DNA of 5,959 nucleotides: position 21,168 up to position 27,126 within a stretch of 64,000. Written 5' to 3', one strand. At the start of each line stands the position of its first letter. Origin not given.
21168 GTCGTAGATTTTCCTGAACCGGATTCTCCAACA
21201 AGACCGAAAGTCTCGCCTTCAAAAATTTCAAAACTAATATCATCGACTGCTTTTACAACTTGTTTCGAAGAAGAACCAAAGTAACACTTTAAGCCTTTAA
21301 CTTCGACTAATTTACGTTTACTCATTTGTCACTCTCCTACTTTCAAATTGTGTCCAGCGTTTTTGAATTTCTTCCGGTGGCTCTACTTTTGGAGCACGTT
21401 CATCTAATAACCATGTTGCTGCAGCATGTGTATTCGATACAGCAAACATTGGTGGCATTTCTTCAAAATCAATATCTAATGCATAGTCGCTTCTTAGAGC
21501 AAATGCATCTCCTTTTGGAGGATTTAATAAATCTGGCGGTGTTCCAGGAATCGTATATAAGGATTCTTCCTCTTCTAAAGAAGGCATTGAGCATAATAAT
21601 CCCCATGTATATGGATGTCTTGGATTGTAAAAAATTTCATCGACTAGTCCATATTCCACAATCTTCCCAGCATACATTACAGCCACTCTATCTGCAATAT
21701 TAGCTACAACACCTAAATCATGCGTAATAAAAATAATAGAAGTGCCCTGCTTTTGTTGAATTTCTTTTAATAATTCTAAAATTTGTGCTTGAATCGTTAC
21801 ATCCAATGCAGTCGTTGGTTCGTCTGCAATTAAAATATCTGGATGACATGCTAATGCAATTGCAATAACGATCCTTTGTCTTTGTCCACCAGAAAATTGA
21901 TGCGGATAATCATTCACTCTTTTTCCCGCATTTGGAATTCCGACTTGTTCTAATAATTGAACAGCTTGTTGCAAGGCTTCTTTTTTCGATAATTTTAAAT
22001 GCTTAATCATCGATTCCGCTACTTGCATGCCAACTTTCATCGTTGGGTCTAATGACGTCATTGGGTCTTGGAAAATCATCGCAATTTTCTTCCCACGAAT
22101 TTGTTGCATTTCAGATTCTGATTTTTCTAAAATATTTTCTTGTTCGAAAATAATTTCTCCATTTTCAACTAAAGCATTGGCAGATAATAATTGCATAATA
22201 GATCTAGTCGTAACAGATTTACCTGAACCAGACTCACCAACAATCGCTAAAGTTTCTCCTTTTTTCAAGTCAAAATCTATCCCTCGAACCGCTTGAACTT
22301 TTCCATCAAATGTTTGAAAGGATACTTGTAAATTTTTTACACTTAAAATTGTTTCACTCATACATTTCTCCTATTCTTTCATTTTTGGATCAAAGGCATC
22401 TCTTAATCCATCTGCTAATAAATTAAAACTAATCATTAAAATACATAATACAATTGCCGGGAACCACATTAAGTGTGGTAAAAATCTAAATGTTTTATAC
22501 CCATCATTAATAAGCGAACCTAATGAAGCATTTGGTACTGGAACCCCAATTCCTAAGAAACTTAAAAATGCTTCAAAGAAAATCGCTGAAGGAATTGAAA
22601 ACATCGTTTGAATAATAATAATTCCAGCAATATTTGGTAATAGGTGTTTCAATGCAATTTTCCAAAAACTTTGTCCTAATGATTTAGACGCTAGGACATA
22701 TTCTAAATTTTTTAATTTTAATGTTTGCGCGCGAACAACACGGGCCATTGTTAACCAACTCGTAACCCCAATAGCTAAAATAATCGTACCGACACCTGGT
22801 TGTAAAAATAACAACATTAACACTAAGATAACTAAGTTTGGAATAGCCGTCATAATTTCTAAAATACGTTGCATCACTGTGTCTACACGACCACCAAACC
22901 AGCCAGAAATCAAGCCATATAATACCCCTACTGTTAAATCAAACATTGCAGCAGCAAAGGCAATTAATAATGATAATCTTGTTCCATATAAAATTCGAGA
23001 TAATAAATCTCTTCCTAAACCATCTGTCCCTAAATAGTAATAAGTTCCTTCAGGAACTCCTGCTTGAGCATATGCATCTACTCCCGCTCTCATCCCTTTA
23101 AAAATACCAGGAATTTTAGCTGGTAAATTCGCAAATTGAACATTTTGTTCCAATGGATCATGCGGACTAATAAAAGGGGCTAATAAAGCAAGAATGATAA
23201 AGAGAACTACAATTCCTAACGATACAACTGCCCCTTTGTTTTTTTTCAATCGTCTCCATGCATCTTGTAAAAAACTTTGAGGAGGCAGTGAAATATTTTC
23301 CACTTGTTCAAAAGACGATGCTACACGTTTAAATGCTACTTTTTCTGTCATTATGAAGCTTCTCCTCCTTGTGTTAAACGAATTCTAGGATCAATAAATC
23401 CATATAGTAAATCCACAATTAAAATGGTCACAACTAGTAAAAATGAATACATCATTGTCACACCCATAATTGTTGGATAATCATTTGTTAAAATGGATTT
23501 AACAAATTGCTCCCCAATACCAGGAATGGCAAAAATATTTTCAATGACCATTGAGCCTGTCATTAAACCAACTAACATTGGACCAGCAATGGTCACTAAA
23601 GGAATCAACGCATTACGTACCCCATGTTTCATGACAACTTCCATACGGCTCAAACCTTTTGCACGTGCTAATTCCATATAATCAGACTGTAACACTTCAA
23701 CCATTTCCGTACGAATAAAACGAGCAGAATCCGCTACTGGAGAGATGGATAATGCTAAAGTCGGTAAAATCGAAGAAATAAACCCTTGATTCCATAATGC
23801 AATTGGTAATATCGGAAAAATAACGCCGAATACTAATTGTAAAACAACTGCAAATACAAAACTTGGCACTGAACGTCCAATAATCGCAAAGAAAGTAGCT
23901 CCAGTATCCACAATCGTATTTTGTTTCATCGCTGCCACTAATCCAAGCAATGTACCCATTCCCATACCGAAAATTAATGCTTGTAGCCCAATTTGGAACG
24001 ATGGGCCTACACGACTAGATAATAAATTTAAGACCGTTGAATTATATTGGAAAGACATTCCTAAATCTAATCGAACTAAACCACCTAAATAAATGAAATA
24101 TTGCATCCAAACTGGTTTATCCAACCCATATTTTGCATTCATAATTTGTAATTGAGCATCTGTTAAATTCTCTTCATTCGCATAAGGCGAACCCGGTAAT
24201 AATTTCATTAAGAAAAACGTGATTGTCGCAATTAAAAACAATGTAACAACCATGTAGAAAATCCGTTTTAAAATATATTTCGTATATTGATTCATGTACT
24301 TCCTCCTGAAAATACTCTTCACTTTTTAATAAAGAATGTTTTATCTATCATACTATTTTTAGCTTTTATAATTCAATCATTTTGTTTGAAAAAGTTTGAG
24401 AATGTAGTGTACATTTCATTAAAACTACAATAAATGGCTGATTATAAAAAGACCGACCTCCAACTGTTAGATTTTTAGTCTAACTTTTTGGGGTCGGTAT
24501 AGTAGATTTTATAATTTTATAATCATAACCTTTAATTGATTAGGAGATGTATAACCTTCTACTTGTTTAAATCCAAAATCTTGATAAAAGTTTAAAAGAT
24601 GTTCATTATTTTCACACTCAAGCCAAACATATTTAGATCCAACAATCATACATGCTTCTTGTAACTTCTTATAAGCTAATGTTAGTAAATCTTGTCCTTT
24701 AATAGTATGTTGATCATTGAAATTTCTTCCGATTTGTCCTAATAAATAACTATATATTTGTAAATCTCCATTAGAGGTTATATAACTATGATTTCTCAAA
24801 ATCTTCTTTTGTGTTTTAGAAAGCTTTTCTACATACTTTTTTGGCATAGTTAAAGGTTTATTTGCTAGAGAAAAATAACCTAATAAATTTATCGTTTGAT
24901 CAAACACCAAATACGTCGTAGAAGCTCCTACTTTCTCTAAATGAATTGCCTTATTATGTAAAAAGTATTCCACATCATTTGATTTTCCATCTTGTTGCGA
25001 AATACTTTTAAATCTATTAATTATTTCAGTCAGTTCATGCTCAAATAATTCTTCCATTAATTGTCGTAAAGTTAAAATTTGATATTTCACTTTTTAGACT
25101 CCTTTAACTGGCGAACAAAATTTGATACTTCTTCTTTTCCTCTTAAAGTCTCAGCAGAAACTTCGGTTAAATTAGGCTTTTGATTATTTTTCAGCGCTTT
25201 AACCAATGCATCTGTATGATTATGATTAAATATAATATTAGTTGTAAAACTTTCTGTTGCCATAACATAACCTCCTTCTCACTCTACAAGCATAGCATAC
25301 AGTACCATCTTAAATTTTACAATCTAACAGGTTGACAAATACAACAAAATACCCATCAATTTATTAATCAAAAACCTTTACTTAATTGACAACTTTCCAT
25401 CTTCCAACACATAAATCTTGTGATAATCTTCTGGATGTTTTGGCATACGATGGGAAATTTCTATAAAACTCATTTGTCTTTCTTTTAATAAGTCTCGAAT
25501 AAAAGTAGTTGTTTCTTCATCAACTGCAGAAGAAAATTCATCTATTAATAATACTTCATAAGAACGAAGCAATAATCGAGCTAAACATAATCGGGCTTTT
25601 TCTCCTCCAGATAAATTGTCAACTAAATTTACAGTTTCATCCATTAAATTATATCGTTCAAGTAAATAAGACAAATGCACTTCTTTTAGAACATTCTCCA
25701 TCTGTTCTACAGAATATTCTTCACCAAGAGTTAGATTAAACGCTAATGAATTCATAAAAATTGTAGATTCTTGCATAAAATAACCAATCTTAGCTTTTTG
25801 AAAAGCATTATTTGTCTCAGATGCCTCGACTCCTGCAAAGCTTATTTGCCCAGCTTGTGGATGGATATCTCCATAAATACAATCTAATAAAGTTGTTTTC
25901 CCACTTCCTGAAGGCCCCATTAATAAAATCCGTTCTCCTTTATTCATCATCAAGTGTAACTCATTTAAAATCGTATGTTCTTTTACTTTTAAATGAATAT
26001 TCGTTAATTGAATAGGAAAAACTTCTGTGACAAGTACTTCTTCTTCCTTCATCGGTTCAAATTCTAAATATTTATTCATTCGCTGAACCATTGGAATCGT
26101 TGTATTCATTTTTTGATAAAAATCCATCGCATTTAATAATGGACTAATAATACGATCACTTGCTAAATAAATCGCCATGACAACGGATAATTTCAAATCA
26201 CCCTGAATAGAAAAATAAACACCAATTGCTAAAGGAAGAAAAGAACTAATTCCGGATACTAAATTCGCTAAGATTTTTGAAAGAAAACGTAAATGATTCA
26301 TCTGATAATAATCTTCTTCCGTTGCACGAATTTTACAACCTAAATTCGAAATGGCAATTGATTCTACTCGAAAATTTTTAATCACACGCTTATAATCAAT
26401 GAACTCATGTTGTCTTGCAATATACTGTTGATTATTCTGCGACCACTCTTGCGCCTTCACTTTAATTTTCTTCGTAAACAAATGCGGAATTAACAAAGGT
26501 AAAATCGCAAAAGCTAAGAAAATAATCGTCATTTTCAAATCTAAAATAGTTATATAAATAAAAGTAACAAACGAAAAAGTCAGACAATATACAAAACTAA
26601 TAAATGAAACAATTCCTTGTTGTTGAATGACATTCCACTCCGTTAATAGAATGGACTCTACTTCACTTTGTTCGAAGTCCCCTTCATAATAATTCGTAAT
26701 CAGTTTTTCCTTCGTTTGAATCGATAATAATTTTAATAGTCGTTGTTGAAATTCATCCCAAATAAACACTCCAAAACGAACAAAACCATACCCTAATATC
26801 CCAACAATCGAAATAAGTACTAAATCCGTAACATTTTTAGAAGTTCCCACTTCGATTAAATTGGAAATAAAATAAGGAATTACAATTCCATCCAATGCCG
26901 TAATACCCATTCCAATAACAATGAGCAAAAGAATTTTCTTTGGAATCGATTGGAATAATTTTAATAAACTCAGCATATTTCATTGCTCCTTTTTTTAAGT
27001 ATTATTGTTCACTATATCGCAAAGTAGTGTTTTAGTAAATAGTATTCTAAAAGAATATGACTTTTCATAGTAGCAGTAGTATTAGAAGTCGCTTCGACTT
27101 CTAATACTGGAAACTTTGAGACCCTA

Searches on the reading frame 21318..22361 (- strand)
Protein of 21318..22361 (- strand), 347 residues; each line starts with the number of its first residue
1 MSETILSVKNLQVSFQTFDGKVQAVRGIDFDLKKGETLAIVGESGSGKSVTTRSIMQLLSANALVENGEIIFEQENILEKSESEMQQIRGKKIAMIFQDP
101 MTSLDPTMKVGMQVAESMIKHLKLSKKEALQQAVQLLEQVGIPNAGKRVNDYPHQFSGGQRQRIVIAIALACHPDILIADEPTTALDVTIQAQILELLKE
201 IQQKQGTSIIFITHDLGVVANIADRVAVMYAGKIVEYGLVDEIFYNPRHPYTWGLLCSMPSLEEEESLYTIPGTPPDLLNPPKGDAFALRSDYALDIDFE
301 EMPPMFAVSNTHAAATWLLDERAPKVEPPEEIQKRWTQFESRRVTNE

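Call 65: search_protein_families(library=pfam, proteins=[window:21318-22361:-], max_evalue=0.00001)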
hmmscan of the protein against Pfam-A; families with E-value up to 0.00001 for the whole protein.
window:21318-22361:- (347 aa): 4 families
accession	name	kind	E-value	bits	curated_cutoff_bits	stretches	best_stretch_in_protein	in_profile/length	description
PF00005.33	ABC_tran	-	1.5e-31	110.3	25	1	26-184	2-137/137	ABC transporter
PF08352.17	oligo_HPY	-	1.6e-13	51.2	27.1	1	235-296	1-63/65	Oligopeptide/dipeptide transporter, C-terminal region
PF13304.12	AAA_21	-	7.1e-10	39.9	27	1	145-219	227-303/304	AAA domain, putative AbiEii toxin, Type IV TA system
PF02463.25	SMC_N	-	2.3e-09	37.4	40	1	37-229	26-212/220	RecF/RecN/SMC N terminal domain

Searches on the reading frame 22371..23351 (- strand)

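Call 65: search_protein_families(library=pfam, proteins=[window:22371-23351:-], max_evalue=0.00001)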
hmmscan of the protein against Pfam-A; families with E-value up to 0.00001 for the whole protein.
window:22371-23351:- (326 aa): 2 families
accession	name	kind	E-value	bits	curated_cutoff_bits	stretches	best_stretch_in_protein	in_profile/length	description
PF00528.27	BPD_transp_1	-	4.5e-30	105.2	26.4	1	142-325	1-183/184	Binding-protein-dependent transport system inner membrane component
PF12911.12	OppC_N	-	4.7e-20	71.7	23.9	1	26-77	1-52/53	N-terminal TM domain of oligopeptide transport permease C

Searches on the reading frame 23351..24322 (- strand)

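Call 65: search_protein_families(library=pfam, proteins=[window:23351-24322:-], max_evalue=0.00001)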
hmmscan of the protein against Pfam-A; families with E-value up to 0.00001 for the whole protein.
window:23351-24322:- (323 aa): 2 families
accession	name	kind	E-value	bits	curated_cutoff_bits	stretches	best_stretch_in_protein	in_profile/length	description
PF00528.27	BPD_transp_1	-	1.6e-39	136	26.4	1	123-315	1-183/184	Binding-protein-dependent transport system inner membrane component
PF19300.4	BPD_transp_1_N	-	2e-09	38.1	23.8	1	15-83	3-73/114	Binding-prot-dependent transport system membrane comp, N-term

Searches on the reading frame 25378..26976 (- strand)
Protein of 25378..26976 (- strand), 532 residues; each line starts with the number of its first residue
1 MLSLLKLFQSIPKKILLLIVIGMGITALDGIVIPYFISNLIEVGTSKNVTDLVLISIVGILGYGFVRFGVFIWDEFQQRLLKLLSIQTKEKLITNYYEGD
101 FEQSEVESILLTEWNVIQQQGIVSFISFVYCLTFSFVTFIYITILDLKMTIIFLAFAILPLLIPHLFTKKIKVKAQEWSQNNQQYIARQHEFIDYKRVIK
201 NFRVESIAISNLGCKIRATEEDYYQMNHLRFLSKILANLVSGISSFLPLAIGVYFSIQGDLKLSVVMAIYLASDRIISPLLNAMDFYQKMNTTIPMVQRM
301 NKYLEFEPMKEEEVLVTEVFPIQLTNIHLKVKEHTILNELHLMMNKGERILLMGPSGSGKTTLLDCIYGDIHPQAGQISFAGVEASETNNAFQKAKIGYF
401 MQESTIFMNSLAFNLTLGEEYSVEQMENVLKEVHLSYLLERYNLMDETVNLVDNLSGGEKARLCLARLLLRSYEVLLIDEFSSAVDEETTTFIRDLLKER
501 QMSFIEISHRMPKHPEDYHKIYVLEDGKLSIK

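Call 65: search_protein_families(library=pfam, proteins=[window:25378-26976:-], max_evalue=0.00001)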
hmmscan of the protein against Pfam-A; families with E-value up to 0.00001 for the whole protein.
window:25378-26976:- (532 aa): 3 families
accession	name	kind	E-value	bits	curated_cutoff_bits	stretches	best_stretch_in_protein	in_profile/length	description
PF00005.33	ABC_tran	-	4.5e-29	102.2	25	1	337-480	1-134/137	ABC transporter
PF02463.25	SMC_N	-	5.3e-08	33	40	1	350-512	27-200/220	RecF/RecN/SMC N terminal domain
PF00664.28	ABC_membrane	-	6.8e-08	32.9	28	1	126-270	120-264/274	ABC transporter transmembrane region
